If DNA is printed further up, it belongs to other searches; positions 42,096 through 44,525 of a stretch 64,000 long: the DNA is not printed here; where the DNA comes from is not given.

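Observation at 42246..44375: Shortened, apparently catalytically dead homologue of the PolD large subunit (DP2) that keeps its Zn modules and a C-terminal PIP box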

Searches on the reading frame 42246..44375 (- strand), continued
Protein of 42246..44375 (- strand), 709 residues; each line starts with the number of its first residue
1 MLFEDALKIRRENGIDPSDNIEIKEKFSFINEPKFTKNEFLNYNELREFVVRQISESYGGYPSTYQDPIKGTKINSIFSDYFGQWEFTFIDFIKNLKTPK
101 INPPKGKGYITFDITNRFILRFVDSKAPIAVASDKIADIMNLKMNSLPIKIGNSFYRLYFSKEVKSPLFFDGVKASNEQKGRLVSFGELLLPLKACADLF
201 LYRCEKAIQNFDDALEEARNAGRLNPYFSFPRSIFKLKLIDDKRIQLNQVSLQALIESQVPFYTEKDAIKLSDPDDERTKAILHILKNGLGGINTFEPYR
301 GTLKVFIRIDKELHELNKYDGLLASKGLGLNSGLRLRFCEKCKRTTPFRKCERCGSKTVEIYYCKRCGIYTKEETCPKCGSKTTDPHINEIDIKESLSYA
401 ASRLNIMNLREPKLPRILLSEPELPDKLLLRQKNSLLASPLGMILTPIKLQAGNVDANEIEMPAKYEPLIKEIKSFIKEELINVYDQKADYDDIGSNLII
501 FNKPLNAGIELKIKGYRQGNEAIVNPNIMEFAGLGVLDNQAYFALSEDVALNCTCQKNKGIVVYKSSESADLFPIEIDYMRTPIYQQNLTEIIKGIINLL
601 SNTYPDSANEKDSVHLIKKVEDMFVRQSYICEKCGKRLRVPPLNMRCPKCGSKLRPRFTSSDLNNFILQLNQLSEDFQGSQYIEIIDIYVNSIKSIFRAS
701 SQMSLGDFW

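Call 32: find_related_loci(query=A1, collection=genome_contigs, flank=10000)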
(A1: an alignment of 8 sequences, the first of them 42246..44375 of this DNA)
Query A1 (709 aa) in genome_contigs; peptide patterns used: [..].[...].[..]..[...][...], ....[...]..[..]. (x = any residue, [..] = any of these).
105 stretches matched a pattern; 10 encode a relative of the query (tblastn E <= 1e-3); 8 distinct loci.
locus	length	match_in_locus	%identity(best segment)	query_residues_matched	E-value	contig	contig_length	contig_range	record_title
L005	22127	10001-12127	92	1-709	0e+0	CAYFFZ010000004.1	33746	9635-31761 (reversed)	MAG TPA_asm: uncultured Nitrososphaerales archaeon isolate DRP004690_co1_3 genome assembly, contig: NODE_58_length_33746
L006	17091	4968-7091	80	1-709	0e+0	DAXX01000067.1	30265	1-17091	MAG TPA_asm: Thaumarchaeota archaeon UBA160 UBA160_contig_2820, whole genome shotgun sequence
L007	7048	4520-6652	72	1-709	0e+0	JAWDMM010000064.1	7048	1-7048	MAG: Nitrososphaeria archaeon isolate F8S.bin.2 NODE_954_length_7048_cov_2.65959, whole genome shotgun sequence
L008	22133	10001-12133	72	1-709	0e+0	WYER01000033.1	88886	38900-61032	MAG: Thaumarchaeota archaeon isolate EvPrim.Bin21 NODE_15_length_88886_cov_6.07105, whole genome shotgun sequence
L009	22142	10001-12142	72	1-709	0e+0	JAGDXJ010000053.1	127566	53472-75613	MAG: Nitrososphaerales archaeon isolate KMA_Bin22 NODE_17_length_127566_cov_20.962262, whole genome shotgun sequence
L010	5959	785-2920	48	1-709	0e+0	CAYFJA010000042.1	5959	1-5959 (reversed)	MAG TPA_asm: uncultured Nitrososphaerales archaeon isolate DRP004690_co1_15 genome assembly, contig: NODE_1109_length_59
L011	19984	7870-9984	49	1-709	0e+0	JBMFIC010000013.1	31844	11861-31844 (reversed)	MAG: Nitrososphaeria archaeon isolate KM4324-13 NODE_13_length_31844_cov_30.908175, whole genome shotgun sequence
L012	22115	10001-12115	48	1-709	0e+0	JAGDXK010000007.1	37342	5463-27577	MAG: Nitrososphaerales archaeon isolate KMA_Bin21 NODE_342_length_37342_cov_3.029581, whole genome shotgun sequence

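Call 35: search_protein_representatives(alignment_id=A1)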
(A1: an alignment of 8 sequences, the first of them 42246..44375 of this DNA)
Query: 8 sequences, 709 profile positions. Proteins with E-value up to 0.001 (for the whole library): 142; up to 1e-10: 40; up to 1e-30: 6. The best 142 are listed.
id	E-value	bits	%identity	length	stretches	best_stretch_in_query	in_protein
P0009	0.0e+00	1210.7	-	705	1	1-709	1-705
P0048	8.6e-103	361.6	-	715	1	1-708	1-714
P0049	1.2e-96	341.2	-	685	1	41-708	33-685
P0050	2.1e-66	241.3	-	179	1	1-175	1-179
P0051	2.4e-42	161.8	-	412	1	1-383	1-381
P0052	9.6e-34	133.3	-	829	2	329-708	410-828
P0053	1.3e-25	106.4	-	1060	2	447-708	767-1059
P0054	4.0e-20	88.3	-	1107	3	331-448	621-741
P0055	4.5e-20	88.2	-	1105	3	333-448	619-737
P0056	4.9e-19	84.7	-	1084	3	334-440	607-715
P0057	2.1e-18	82.6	-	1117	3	333-446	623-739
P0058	8.6e-17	77.3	-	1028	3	320-448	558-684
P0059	1.0e-16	77.1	-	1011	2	336-448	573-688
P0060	2.7e-16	75.6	-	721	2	332-482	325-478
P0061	7.8e-16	74.1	-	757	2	332-492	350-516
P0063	3.3e-15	72.1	-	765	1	329-677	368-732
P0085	7.6e-11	57.6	-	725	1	318-675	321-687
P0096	1.0e-09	53.9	-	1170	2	338-444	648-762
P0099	1.8e-09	53.1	-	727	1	302-679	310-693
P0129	6.8e-07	44.6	-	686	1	335-676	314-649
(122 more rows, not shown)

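Call 36: list_cluster_members(proteins=[P0048, P0049, P0052, P0053, P0060, P0061, P0063, P0085, P0099, P0129])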
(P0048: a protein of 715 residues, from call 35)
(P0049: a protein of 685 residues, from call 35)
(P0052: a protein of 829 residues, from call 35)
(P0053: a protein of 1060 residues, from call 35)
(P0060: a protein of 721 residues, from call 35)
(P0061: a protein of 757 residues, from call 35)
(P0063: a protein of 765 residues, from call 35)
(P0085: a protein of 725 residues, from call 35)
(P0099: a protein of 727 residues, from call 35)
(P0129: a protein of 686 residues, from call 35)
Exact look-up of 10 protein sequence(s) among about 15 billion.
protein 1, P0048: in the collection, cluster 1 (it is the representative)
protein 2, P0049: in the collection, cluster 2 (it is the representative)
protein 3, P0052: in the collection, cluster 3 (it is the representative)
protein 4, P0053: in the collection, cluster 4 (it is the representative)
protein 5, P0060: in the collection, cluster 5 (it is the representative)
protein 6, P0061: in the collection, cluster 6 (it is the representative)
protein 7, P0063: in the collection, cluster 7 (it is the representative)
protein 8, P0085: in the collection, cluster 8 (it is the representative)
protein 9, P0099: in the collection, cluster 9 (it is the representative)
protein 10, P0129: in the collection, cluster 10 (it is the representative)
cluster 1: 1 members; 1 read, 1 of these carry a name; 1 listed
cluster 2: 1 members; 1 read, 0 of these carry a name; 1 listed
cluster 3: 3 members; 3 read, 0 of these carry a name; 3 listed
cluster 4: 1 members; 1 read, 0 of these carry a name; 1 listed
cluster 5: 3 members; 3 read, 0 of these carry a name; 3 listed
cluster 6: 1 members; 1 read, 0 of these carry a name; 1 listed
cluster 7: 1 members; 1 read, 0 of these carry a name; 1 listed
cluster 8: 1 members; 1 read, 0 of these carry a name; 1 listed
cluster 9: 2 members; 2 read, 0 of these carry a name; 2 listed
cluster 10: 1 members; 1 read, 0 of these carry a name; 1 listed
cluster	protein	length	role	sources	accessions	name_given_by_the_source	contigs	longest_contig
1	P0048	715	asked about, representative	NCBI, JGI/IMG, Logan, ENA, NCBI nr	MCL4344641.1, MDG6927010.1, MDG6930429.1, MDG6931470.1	MAG: hypothetical protein JRN26_06050 [Nitrososphaerota archaeon] | hypothetical protein | hypothetical protein [Nitrososphaerota archaeon]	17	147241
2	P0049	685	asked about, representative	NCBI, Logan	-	-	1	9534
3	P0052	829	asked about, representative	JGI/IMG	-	-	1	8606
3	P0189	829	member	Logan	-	-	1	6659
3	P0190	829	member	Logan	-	-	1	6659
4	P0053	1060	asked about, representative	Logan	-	-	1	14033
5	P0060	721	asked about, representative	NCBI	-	-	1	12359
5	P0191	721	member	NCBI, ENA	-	-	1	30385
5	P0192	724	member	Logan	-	-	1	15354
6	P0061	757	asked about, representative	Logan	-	-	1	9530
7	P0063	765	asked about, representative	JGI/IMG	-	-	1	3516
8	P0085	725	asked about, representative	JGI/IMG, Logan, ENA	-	-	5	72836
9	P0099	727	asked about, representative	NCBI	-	-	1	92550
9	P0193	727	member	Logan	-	-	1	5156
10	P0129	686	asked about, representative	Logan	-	-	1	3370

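Call 37: predict_structure(alignment_id=A1)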
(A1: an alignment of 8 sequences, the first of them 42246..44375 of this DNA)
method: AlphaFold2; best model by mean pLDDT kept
length: 709 residues; sequences in the alignment: 8
mean_pLDDT: 45.1   pTM: 0.23
mean pLDDT of the five models: 45.1, 41.6, 41.2, 40.8, 37.1
residues with pLDDT >= 90: 0; 70-90: 90; 50-70: 143; < 50: 476
segments of 3 or more residues with pLDDT < 50: 1-30, 60-83, 97-232, 288-332, 406-473, 476-595, 598-611, 616-628, 638-643, 654-661, 699-709
pLDDT, mean of each block of 10 residues (from residue 1): 38 38 34 68 64 59 41 41 52 52 24 27 30 34 38 41 33 33 31 38 36 38 36 65 81 72 85 71 57 25 31 32 30 66 74 75 83 84 72 59 51 26 29 31 30 27 39 47 43 34 23 22 22 24 24 26 29 22 38 49 47 49 45 59 57 51 56 61 61 54 38
secondary structure, 60 per line:
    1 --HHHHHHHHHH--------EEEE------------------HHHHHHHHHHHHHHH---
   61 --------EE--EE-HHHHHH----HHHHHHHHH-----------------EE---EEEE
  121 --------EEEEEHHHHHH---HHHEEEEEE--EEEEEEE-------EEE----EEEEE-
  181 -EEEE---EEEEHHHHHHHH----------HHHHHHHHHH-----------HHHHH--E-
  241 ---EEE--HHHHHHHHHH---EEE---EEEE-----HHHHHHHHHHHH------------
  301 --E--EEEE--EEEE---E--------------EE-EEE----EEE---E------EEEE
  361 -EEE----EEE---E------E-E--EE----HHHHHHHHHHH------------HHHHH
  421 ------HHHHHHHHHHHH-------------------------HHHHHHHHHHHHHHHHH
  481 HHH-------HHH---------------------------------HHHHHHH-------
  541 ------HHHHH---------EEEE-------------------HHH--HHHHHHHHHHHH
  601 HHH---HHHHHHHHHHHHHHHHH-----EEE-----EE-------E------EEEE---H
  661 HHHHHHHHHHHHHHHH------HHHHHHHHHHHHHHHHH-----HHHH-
elements in order (helices of 4 or more, strands of 3 or more residues): H3-12 E21-24 H43-57 H76-81 H86-94 E117-120 E129-133 H134-139 E146-151 E154-160 E168-170 E175-179 E182-185 E189-192 H193-200 H211-220 H232-236 E244-246 H249-258 E262-264 E268-271 H277-288 E306-309 E312-315 E337-339 E344-346 E357-360 E362-364 E369-371 H393-403 H416-420 H427-438 H464-483 H527-533 H547-551 E561-564 H589-603 H607-623 E629-631 E653-656 H660-676 H683-699 H705-708

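Call 40: find_homologous_proteins(query=A4, max_evalue=0.00001)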
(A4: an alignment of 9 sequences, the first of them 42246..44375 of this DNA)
Query A4 (9 sequences) (709 aa, profile of the alignment): 40 proteins with E <= 0.00001 among 8000 candidates.
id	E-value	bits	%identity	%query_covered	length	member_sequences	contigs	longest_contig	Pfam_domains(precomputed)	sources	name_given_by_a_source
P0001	0.0e+0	1113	98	100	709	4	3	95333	PF12773.14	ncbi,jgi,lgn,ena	-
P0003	0.0e+0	1102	80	100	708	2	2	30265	PF12773.14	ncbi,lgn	-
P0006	0.0e+0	1090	72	100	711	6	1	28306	PF12773.14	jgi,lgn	jgi:rRNA maturation protein Nop10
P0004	0.0e+0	1085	72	100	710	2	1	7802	PF12773.14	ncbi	ncbi:MAG: hypothetical protein RXR18_05110 [Nitrososphaeria archaeon]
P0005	0.0e+0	1070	71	100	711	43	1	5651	PF12773.14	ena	-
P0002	0.0e+0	1066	85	100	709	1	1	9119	PF12773.14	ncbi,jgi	-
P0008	0.0e+0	1013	48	100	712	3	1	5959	PF12773.14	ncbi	-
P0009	2.3e-297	1007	48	100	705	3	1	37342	PF12773.14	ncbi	-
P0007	2.7e-275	934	71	89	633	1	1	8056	-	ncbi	ncbi:MAG: hypothetical protein RXR19_05140, partial [Nitrososphaeria archaeon]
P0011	2.8e-50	190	26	25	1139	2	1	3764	PF03833.20,PF24844.2,PF24846.2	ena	-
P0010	4.2e-49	186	36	15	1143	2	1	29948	PF03833.20,PF24844.2,PF24846.2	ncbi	-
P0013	2.2e-45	174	36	10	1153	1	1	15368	PF03833.20,PF24844.2,PF24846.2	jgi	jgi:DNA polymerase II large subunit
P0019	6.1e-41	159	31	12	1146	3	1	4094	PF03833.20,PF24844.2,PF24846.2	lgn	-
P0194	6.5e-41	159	21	16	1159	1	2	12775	PF03833.20,PF24844.2,PF24846.2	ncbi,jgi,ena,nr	ncbi:MAG: DNA polymerase II large subunit [Nanoarchaeota archaeon]|nr:DNA polymerase II large subuni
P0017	1.7e-40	157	28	13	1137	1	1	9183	PF03833.20,PF24844.2,PF24846.2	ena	-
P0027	3.8e-40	156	28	16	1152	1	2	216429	PF03833.20,PF24844.2,PF24846.2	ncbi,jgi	-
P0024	6.0e-40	156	29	14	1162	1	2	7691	PF03833.20,PF24844.2,PF24846.2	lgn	-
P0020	6.6e-40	155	32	12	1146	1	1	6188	PF03833.20,PF24844.2,PF24846.2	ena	-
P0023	8.3e-40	155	32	12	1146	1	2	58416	PF03833.20,PF24844.2,PF24846.2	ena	-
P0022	8.3e-40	155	32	12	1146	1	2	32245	PF03833.20,PF24844.2,PF24846.2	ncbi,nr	ncbi:MAG: DNA polymerase II large subunit [Methanosarcina sp.]|nr:DNA polymerase II large subunit [M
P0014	8.6e-39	152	33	13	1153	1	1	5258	PF03833.20,PF24844.2,PF24846.2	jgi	jgi:DNA polymerase II large subunit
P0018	1.6e-38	151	29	12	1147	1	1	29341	PF03833.20,PF24844.2,PF24846.2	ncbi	-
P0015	4.9e-38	149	27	18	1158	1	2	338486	PF03833.20,PF24844.2,PF24846.2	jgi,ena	jgi:DNA polymerase II large subunit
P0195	8.4e-37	145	47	4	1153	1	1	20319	PF03833.20,PF24844.2,PF24846.2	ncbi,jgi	-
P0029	1.5e-36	144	26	18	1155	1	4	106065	PF03833.20,PF24844.2,PF24846.2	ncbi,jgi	jgi:DNA polymerase II large subunit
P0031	3.8e-36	143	30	13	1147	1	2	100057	PF03833.20,PF24844.2,PF24846.2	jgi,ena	-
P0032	1.3e-35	141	31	13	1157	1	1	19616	PF03833.20,PF24844.2,PF24846.2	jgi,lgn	jgi:DNA polymerase II large subunit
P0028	3.2e-35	140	26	18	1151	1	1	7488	PF03833.20,PF24844.2,PF24846.2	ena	-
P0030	9.3e-35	138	33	15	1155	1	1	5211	PF03833.20,PF24844.2,PF24846.2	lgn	-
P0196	2.3e-34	137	30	12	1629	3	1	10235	PF03833.20,PF24844.2,PF24846.2,PF14528.12,PF14890.12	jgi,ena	-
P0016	2.6e-34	137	29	12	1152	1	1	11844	PF03833.20,PF24844.2,PF24846.2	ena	-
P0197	3.0e-34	137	24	10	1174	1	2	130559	PF03833.20,PF24844.2,PF24846.2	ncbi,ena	-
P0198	4.0e-34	136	30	13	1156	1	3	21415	PF03833.20,PF24844.2,PF24846.2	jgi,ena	-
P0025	9.4e-34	135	26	18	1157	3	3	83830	PF03833.20,PF24844.2,PF24846.2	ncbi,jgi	jgi:DNA polymerase II large subunit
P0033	1.9e-33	134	25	15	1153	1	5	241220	PF03833.20,PF24844.2,PF24846.2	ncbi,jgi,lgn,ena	jgi:DNA polymerase II large subunit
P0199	3.0e-31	127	34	13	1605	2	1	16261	PF03833.20,PF24844.2,PF24846.2,PF14528.12,PF14890.12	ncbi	-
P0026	5.0e-31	126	24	24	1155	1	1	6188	PF03833.20,PF24844.2,PF24846.2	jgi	-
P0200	2.1e-30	124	30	13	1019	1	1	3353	PF03833.20,PF24844.2,PF24846.2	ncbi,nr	ncbi:MAG TPA: DNA polymerase II large subunit, partial [Bacillota bacterium]|nr:DNA polymerase II la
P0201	5.9e-28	116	31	9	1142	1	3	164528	PF03833.20,PF24844.2,PF24846.2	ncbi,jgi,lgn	jgi:DNA polymerase II large subunit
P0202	4.0e-20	90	27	12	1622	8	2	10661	PF03833.20,PF24844.2,PF24846.2,PF14528.12,PF14890.12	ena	-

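Call 57: predict_structure(alignment_id=A5)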
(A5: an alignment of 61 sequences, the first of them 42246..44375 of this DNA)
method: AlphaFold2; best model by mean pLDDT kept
length: 709 residues; sequences in the alignment: 61
mean_pLDDT: 87.6   pTM: 0.84
mean pLDDT of the five models: 87.6, 86.0, 85.1, 84.7, 82.4
residues with pLDDT >= 90: 393; 70-90: 278; 50-70: 26; < 50: 12
segments of 3 or more residues with pLDDT < 50: 699-705, 707-709
pLDDT, mean of each block of 10 residues (from residue 1): 90 88 89 88 92 89 86 87 89 88 77 94 91 93 88 93 95 90 95 94 88 92 93 92 89 93 92 91 91 91 85 82 70 82 93 93 91 91 88 91 89 82 93 93 92 91 94 95 86 88 92 91 92 87 96 83 91 83 66 90 90 90 81 78 86 82 82 80 83 67 45
secondary structure, 60 per line:
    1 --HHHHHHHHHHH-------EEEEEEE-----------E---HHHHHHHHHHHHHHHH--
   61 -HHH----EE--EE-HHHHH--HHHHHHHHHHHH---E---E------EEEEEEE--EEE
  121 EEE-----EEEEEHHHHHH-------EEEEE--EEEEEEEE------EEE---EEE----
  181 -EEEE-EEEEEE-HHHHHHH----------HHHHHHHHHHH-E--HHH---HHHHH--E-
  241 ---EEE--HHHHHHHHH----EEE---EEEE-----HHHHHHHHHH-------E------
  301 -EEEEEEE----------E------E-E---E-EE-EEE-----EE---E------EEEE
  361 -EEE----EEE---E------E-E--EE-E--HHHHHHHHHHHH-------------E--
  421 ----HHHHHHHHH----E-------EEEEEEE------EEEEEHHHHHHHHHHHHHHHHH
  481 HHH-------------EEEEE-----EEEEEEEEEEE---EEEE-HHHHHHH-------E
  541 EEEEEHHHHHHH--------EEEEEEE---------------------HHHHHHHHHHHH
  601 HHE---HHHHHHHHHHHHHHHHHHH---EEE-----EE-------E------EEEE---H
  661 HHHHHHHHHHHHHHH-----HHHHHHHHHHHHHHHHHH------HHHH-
elements in order (helices of 4 or more, strands of 3 or more residues): H3-13 E21-27 H43-58 H76-80 H83-94 E109-115 E118-123 E129-133 H134-139 E147-151 E154-161 E168-170 E174-176 E182-185 E187-192 H194-200 H211-221 H232-236 E244-246 H249-257 E262-264 E268-271 H277-286 E302-308 E337-339 E357-360 E362-364 E369-371 H393-404 H425-433 E446-452 E459-463 H464-483 E497-501 E507-517 E521-524 H526-532 E540-545 H546-552 E561-567 H589-602 H607-625 E629-631 E653-656 H660-675 H681-698 H705-708
